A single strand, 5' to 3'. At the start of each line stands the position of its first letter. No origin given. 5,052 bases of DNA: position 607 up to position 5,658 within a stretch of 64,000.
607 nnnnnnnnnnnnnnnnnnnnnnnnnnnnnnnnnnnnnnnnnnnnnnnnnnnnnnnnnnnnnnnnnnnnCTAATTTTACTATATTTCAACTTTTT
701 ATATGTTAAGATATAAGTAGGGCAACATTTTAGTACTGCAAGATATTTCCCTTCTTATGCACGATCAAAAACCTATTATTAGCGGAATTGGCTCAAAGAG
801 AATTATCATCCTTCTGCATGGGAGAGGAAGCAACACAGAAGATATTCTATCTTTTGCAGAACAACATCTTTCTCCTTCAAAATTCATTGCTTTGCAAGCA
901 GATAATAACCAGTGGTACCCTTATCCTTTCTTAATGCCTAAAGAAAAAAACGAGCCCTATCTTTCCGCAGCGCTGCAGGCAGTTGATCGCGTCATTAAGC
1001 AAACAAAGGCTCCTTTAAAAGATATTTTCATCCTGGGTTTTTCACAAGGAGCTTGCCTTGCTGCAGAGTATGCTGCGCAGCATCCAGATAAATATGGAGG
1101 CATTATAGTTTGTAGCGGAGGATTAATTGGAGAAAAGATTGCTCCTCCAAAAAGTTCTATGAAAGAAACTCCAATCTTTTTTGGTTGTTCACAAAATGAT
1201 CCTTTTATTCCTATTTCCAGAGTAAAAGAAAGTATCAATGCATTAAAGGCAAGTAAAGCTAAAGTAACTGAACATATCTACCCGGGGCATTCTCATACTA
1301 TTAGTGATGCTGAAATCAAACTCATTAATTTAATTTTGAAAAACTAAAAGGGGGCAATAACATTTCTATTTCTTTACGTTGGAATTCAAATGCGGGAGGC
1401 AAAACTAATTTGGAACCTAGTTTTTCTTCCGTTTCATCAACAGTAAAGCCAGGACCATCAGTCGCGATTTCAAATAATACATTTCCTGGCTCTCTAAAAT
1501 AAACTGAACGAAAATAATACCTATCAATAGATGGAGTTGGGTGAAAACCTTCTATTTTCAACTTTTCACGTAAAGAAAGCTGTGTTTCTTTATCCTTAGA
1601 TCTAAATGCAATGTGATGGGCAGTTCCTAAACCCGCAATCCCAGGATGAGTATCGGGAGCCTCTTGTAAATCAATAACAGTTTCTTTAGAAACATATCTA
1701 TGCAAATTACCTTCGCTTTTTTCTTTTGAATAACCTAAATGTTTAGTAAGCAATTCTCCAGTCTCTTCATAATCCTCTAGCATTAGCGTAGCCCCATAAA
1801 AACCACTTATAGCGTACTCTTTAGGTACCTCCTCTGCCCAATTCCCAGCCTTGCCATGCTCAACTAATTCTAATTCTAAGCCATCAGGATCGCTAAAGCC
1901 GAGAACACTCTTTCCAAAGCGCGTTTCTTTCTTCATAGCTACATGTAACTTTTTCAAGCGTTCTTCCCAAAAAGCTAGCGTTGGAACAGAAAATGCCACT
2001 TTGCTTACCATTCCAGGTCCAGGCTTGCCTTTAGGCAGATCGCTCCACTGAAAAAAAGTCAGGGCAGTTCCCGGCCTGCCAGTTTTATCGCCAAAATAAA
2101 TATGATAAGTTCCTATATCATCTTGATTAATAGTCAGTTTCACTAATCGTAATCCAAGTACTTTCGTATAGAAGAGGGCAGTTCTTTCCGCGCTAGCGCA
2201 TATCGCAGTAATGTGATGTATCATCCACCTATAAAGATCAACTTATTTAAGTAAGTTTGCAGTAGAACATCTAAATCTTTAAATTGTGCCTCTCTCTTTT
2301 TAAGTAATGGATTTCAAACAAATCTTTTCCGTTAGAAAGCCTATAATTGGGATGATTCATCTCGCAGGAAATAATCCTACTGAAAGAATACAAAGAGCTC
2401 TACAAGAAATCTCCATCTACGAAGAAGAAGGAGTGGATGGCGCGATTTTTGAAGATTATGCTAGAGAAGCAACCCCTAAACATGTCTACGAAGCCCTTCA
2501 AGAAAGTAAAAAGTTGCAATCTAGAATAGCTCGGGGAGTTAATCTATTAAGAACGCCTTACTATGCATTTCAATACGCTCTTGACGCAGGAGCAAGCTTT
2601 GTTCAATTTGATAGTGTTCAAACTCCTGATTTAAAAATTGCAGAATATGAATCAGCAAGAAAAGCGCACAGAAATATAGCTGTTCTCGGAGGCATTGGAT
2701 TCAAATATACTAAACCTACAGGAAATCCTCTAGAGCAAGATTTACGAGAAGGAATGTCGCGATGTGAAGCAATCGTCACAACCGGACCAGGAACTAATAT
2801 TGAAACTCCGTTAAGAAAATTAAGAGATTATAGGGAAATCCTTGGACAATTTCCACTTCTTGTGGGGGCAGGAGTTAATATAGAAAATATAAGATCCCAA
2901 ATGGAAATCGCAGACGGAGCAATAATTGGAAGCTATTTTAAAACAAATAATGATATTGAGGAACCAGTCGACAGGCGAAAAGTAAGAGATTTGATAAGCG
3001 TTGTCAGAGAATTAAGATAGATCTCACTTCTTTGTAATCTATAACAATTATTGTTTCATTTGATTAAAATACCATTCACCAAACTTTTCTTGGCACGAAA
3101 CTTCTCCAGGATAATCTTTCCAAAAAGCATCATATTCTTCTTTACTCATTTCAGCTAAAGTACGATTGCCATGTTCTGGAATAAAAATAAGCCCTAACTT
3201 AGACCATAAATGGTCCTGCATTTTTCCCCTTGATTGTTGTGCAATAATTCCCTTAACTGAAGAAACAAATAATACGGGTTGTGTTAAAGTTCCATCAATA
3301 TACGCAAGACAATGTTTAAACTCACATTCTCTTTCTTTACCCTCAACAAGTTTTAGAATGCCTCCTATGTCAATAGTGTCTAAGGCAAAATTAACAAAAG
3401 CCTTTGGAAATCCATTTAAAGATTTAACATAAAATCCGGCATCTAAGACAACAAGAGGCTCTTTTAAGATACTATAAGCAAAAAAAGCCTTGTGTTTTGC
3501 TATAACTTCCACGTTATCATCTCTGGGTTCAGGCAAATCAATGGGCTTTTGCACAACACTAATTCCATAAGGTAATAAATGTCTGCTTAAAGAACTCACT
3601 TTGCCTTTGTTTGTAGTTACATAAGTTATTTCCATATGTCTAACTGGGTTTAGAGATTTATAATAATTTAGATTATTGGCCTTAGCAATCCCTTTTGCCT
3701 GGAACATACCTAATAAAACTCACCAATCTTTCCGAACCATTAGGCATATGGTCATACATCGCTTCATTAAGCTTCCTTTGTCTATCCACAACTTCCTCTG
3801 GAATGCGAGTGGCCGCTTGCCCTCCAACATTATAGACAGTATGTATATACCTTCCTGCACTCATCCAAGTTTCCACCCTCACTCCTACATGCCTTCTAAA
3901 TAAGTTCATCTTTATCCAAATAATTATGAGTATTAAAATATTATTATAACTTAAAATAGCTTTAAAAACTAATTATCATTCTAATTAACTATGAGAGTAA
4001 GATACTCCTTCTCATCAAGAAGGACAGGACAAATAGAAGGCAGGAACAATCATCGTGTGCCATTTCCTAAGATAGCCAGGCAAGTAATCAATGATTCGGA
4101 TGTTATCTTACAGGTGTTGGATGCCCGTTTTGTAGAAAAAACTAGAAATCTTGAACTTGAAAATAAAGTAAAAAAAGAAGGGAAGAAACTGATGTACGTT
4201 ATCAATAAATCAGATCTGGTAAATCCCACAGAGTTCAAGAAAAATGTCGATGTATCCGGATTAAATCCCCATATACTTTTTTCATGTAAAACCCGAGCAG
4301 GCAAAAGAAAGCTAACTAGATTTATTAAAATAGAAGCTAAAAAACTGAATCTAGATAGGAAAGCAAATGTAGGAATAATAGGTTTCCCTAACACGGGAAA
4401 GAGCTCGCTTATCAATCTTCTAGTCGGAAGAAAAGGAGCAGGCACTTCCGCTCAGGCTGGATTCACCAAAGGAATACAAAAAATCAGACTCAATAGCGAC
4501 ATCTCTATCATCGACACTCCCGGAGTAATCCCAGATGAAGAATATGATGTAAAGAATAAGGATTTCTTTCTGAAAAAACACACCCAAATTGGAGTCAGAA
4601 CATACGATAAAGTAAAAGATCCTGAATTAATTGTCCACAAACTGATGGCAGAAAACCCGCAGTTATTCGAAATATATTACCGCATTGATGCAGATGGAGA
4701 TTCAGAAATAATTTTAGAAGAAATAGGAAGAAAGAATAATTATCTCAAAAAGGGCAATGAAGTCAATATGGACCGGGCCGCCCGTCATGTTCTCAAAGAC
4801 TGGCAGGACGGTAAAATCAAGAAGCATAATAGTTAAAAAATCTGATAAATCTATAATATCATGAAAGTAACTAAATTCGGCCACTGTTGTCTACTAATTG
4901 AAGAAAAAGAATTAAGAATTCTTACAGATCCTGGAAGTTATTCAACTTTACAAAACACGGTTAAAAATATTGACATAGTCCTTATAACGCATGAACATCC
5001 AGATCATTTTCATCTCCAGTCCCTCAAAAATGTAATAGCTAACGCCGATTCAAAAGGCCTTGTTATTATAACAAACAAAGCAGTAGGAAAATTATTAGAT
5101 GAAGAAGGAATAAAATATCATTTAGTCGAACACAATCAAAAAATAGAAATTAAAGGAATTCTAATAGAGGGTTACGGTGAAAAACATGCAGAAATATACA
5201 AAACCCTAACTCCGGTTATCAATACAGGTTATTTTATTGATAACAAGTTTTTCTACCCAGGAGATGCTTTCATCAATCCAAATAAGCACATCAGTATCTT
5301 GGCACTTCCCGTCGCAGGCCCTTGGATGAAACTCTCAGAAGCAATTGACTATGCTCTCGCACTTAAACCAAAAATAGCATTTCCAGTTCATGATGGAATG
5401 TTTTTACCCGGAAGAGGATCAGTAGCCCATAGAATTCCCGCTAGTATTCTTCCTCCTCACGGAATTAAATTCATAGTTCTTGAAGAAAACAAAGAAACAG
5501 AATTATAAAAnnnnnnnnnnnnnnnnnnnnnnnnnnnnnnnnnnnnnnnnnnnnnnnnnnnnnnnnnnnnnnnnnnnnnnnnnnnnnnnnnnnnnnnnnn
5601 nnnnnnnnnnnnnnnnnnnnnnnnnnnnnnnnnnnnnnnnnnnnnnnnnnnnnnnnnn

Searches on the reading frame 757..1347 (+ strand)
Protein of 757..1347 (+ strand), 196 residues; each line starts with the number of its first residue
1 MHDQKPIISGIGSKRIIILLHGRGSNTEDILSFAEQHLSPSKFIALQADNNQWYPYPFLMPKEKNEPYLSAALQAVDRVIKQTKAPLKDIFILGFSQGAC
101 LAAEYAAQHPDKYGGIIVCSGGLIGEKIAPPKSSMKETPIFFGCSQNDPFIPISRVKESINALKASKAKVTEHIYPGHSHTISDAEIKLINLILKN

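Call 18: search_protein_families(library=pfam, proteins=[window:757-1347:+], max_evalue=0.001)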
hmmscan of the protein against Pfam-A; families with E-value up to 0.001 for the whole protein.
window:757-1347:+ (196 aa): 6 families
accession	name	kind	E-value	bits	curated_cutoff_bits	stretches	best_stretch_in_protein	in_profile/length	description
PF02230.22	Abhydrolase_2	-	1.2e-22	81.3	23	1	14-190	14-209/217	Phospholipase/Carboxylesterase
PF12146.15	Hydrolase_4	-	1.4e-08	34.7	27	1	76-125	66-113/239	Serine aminopeptidase, S33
PF01738.24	DLH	-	2.3e-08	34.3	21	1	72-181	81-187/217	Dienelactone hydrolase family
PF00561.26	Abhydrolase_1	-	4.8e-07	30.1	25.8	1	76-128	59-103/245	alpha/beta hydrolase fold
PF03959.19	FSH1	-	2e-06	28.1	21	1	48-173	64-195/211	Serine hydrolase (FSH1)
PF00326.27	Peptidase_S9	-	1e-05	25.6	22.6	0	132-186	139-193/213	Prolyl oligopeptidase family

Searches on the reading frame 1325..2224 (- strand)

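Call 18: search_protein_families(library=pfam, proteins=[window:1325-2224:-], max_evalue=0.001)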
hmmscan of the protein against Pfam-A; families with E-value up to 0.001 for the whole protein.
window:1325-2224:- (299 aa): 1 family
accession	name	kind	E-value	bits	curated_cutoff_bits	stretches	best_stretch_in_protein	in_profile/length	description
PF00903.31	Glyoxalase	-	2.9e-16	60.4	20.6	2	2-120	2-121/121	Glyoxalase/Bleomycin resistance protein/Dioxygenase superfamily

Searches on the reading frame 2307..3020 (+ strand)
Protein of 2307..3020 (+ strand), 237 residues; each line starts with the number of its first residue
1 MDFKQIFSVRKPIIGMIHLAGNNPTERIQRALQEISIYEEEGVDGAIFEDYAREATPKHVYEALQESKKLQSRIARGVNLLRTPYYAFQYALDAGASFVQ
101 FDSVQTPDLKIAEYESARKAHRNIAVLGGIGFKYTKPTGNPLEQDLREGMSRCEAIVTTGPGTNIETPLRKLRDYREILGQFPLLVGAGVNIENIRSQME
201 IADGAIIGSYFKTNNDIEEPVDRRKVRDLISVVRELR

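Call 18: search_protein_families(library=pfam, proteins=[window:2307-3020:+], max_evalue=0.001)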
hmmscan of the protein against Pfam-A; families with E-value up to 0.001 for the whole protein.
window:2307-3020:+ (237 aa): 1 family
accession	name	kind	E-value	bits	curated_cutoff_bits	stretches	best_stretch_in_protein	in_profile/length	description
PF03437.21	BtpA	-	9.9e-26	91.2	30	1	10-234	2-253/254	BtpA family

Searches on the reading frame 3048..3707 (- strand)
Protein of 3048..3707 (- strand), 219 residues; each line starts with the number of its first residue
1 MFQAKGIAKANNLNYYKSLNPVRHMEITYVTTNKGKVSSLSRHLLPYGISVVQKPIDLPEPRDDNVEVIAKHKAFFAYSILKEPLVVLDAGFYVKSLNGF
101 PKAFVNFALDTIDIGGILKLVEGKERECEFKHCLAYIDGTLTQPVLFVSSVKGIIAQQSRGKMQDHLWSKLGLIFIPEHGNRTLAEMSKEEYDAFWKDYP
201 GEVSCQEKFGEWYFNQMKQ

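Call 18: search_protein_families(library=pfam, proteins=[window:3048-3707:-], max_evalue=0.001)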
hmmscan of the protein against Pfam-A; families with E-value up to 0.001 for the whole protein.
window:3048-3707:- (219 aa): 1 family
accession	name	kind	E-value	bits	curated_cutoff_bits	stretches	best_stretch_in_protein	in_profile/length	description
PF01725.21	Ham1p_like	-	3.7e-20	73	22.5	1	27-193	1-171/186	Ham1 family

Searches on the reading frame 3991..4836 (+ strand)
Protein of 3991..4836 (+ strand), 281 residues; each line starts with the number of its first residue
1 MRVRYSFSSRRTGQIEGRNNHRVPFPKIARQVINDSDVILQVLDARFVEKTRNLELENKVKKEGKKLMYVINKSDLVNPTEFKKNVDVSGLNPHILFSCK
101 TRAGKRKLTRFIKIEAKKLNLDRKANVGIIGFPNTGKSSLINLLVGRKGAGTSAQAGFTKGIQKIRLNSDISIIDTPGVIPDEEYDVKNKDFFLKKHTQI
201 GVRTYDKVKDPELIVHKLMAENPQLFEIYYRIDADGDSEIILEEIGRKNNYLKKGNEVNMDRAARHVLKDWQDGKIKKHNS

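Call 18: search_protein_families(library=pfam, proteins=[window:3991-4836:+], max_evalue=0.001)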
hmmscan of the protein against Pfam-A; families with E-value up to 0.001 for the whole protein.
window:3991-4836:+ (281 aa): 5 families
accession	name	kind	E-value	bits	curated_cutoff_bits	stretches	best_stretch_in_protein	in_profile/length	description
PF01926.29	MMR_HSR1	-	4.6e-19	69.1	21.9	1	126-190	1-69/113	50S ribosome-binding GTPase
PF02421.24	FeoB_N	-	2.6e-10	40.5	27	1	126-179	2-57/156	Ferrous iron transport protein B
PF00350.29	Dynamin_N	-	1.3e-08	35.5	27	0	19-73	116-167/168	Dynamin family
PF03193.22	RsgA_GTPase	-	0.00014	22.2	30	1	61-179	50-168/174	RsgA GTPase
PF00009.33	GTP_EFTU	-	0.00052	20.1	26.5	0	33-86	90-143/188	Elongation factor Tu GTP binding domain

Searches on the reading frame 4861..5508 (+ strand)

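Call 18: search_protein_families(library=pfam, proteins=[window:4861-5508:+], max_evalue=0.001)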
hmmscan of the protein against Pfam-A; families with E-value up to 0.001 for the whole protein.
window:4861-5508:+ (215 aa): 3 families
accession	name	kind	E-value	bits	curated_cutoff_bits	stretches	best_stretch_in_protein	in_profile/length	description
PF13483.12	Lactamase_B_3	-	6.7e-27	94.9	24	1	2-177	1-160/160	Beta-lactamase superfamily domain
PF12706.13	Lactamase_B_2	-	2.5e-09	37.4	27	1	19-137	2-144/200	Beta-lactamase superfamily domain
PF00753.33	Lactamase_B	-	9e-08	32.7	22.7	1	10-50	8-57/196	Metallo-beta-lactamase superfamily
